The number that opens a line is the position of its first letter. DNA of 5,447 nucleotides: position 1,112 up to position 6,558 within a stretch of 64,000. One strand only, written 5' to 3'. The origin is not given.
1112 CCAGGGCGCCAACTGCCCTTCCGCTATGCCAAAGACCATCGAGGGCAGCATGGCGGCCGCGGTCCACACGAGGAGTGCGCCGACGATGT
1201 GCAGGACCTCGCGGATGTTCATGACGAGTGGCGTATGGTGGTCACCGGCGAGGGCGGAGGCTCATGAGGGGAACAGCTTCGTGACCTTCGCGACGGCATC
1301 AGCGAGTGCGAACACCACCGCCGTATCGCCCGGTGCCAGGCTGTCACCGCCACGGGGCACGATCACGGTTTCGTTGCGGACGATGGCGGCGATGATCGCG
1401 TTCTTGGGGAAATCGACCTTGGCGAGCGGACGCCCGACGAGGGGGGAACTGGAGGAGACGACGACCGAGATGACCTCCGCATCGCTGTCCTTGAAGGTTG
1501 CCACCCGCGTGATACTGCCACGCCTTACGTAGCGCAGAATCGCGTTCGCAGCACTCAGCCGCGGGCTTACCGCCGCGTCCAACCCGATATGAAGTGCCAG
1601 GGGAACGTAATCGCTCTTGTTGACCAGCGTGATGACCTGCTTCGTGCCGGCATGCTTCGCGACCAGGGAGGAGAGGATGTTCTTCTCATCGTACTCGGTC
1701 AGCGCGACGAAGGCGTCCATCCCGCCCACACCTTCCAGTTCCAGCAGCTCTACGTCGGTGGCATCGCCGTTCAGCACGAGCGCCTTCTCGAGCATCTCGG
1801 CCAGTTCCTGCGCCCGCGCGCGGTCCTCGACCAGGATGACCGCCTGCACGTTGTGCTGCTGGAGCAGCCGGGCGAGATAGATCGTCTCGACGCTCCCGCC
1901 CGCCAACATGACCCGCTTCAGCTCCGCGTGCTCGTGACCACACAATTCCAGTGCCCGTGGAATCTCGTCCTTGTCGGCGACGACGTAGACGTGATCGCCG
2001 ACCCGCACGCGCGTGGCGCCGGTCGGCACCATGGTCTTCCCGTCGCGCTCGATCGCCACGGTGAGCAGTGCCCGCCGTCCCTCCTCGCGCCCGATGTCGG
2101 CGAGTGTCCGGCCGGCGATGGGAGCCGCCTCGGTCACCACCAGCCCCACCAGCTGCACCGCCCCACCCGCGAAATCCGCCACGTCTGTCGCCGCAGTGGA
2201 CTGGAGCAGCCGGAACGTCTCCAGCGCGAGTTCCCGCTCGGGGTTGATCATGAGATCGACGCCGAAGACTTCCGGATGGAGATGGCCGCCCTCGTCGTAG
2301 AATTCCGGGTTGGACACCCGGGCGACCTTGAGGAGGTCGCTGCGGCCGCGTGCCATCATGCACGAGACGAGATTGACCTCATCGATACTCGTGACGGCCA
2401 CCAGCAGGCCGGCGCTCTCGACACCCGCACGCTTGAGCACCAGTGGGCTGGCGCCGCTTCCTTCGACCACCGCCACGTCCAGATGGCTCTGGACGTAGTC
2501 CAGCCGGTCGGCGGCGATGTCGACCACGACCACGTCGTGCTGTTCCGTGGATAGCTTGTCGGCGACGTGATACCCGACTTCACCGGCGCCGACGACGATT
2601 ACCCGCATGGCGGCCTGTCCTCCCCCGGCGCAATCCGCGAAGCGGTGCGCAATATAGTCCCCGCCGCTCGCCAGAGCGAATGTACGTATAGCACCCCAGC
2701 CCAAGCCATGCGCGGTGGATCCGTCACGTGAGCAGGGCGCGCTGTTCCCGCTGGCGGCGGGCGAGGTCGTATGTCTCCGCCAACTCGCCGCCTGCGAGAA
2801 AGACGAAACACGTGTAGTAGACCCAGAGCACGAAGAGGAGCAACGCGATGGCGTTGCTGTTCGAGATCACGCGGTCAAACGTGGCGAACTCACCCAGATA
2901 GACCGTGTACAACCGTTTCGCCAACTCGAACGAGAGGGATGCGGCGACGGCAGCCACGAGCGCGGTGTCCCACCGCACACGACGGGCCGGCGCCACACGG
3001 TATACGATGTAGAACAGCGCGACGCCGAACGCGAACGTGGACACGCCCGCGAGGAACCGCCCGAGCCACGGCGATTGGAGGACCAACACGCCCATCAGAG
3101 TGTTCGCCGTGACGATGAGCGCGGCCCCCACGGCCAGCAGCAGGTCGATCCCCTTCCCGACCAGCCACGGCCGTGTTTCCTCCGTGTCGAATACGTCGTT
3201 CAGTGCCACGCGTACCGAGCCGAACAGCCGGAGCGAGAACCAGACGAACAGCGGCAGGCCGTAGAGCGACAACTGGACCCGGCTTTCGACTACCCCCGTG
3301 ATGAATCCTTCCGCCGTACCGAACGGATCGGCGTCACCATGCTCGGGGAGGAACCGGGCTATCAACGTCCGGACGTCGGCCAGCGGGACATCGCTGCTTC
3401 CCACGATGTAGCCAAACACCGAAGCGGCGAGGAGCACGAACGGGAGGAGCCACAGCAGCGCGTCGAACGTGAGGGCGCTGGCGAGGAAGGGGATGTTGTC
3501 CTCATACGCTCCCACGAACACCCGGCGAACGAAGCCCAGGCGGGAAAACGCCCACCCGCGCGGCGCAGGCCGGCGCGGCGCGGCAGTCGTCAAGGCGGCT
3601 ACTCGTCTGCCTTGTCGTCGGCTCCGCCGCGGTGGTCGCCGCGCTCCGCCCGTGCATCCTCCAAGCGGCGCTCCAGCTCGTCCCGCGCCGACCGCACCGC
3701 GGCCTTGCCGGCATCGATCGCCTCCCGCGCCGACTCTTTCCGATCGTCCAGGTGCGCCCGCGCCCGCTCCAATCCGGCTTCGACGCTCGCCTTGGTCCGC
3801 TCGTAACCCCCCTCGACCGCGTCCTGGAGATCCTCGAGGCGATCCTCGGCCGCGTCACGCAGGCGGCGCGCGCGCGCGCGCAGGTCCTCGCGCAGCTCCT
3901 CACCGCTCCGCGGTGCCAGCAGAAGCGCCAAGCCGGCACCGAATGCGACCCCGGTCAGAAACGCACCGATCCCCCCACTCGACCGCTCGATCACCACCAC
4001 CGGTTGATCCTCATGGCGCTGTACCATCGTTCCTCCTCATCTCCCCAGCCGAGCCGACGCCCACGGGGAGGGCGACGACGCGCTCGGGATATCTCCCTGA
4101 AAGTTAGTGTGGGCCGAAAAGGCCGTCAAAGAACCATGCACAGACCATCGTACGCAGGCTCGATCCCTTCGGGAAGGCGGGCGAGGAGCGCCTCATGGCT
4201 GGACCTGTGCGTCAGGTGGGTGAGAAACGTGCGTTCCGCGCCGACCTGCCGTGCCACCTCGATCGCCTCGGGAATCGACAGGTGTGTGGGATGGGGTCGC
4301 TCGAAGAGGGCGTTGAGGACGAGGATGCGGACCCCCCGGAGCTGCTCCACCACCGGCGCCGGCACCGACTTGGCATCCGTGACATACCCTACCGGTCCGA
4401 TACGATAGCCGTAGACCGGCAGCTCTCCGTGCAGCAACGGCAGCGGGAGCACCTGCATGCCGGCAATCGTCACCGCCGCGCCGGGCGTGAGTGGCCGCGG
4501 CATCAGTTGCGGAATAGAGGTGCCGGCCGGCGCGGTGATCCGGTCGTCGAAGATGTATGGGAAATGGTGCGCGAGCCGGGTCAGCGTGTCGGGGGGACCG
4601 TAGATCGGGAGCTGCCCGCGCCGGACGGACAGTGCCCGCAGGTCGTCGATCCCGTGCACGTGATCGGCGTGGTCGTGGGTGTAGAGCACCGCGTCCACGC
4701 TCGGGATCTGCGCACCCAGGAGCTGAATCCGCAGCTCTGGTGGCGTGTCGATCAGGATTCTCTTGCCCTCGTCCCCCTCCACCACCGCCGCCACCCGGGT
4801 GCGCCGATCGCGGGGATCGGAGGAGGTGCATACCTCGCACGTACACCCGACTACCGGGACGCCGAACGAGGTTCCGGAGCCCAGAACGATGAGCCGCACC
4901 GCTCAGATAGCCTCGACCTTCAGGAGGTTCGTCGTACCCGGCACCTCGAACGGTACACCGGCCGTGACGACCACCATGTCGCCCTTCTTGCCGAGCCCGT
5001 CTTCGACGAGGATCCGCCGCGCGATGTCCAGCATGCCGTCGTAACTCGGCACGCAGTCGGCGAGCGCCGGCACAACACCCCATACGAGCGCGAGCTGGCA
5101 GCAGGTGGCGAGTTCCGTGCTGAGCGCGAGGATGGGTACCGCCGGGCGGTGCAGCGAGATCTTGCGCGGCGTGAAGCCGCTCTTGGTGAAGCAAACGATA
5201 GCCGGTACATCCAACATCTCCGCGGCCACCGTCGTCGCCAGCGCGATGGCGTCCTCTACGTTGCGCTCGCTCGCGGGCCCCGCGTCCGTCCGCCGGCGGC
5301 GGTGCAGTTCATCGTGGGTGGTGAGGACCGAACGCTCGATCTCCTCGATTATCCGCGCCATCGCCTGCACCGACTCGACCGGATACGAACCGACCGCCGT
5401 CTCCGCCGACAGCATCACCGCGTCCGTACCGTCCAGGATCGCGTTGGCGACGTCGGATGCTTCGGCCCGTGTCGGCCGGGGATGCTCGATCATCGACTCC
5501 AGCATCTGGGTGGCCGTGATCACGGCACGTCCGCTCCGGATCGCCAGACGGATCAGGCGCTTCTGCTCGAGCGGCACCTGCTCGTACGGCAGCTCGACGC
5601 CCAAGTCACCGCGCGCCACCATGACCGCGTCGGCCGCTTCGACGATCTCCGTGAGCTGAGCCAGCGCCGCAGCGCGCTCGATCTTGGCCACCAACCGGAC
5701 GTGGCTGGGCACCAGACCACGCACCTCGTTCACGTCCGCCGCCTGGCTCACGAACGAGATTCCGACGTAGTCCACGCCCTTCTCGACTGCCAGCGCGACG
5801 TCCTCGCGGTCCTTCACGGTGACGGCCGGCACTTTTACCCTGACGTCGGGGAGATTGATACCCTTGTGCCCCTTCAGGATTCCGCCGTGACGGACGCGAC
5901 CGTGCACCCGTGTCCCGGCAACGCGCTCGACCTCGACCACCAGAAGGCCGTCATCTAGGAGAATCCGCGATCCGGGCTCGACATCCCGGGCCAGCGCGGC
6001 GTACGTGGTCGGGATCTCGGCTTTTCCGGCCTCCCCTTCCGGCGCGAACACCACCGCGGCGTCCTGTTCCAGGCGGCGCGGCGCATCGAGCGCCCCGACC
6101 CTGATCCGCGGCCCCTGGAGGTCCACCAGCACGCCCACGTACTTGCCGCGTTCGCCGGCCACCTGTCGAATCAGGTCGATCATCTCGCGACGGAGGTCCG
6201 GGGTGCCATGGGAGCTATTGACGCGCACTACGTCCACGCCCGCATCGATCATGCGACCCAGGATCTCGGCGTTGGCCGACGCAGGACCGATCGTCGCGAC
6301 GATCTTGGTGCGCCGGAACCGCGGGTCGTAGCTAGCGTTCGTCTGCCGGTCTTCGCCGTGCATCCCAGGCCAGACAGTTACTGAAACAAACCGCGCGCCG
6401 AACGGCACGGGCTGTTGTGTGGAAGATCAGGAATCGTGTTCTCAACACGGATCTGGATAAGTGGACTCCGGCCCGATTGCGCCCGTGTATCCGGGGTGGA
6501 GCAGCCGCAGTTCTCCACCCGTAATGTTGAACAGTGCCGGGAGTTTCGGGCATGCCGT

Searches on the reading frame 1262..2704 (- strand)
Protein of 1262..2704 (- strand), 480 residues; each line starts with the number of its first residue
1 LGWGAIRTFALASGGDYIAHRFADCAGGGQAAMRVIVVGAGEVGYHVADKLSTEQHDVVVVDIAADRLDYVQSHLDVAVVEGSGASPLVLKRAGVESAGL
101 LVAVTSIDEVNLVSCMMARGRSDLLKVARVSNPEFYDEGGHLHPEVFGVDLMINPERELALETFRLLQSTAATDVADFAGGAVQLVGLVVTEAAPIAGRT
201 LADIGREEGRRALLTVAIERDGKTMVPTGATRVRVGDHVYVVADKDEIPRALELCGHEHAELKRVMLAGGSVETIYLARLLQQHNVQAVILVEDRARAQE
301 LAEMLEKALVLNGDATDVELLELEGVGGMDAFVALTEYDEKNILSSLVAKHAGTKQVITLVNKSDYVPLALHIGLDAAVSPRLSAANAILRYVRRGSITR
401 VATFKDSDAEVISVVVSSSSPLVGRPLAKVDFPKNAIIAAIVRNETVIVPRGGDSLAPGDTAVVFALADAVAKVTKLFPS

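Call 52: find_encoding_contigs(protein=window:1262-2704:-, flank=10000, max_places=3)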
Protein window:1262-2704:- (480 aa): no gene with exactly this product is on record in the collection.

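Call 60: search_protein_families(library=pfam, proteins=[window:1262-2704:-], max_evalue=0.0001)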
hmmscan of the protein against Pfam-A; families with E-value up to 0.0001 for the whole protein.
window:1262-2704:- (480 aa): 3 families
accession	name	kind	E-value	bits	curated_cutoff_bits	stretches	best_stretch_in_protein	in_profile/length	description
PF02254.24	TrkA_N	-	1.4e-41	141.9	23.8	2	35-137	1-103/116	TrkA-N domain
PF02080.26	TrkA_C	-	1.6e-27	95.6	27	2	412-478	2-70/71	TrkA-C domain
PF03721.20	UDPG_MGDP_dh_N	-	1.1e-05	25.5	27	0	33-73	1-41/187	UDP-glucose/GDP-mannose dehydrogenase family, NAD binding domain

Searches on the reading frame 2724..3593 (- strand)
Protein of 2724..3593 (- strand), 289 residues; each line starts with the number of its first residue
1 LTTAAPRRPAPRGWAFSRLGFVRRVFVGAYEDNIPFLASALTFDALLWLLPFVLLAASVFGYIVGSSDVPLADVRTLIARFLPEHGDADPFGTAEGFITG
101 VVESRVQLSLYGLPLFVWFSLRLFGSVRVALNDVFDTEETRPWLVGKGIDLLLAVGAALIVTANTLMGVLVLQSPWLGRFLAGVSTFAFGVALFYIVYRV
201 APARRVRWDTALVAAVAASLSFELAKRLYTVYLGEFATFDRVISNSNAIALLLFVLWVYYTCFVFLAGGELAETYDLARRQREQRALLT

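Call 60: search_protein_families(library=pfam, proteins=[window:2724-3593:-], max_evalue=0.0001)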
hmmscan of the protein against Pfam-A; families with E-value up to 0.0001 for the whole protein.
window:2724-3593:- (289 aa): 1 family
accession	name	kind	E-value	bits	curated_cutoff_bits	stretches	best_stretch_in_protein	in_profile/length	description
PF03631.20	Virul_fac_BrkB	-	2.2e-35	123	33.7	1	31-276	2-256/259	Virulence factor BrkB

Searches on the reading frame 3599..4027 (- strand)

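Call 60: search_protein_families(library=pfam, proteins=[window:3599-4027:-], max_evalue=0.0001)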
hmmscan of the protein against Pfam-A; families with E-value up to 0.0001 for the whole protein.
window:3599-4027:- (142 aa): 2 families
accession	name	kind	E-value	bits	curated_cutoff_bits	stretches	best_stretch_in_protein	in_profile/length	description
PF12732.12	YtxH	-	1.2e-15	58.1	37.5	1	21-82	2-70/71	YtxH-like protein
PF01442.23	Apolipoprotein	-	5.6e-07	29.9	90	1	43-124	80-165/190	Apolipoprotein A1/A4/E domain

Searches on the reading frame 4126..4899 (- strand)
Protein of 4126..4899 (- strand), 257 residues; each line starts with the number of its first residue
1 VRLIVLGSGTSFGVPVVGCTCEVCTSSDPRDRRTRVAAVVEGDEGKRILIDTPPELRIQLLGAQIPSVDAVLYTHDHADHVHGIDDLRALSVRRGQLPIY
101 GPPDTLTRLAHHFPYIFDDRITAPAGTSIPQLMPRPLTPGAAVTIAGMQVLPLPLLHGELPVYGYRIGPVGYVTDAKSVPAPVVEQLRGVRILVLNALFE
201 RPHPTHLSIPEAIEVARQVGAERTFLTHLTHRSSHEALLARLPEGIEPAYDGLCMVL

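Call 60: search_protein_families(library=pfam, proteins=[window:4126-4899:-], max_evalue=0.0001)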
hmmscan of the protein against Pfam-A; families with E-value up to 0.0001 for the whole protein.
window:4126-4899:- (257 aa): 2 families
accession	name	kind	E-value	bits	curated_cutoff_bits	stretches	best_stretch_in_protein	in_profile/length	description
PF12706.13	Lactamase_B_2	-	2.7e-38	132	27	1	47-228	2-199/200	Beta-lactamase superfamily domain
PF00753.33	Lactamase_B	-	4.4e-08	33.7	22.7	1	36-124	7-96/196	Metallo-beta-lactamase superfamily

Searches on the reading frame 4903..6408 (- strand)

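Call 60: search_protein_families(library=pfam, proteins=[window:4903-6408:-], max_evalue=0.0001)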
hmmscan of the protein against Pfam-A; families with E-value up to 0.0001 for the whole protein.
window:4903-6408:- (501 aa): 2 families
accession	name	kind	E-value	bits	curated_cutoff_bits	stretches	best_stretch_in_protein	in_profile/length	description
PF00224.27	PK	-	2e-105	352.9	30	1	32-347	2-328/328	Pyruvate kinase, barrel domain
PF02887.21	PK_C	-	1.1e-33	116.2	28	1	386-498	1-113/114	Pyruvate kinase, alpha/beta domain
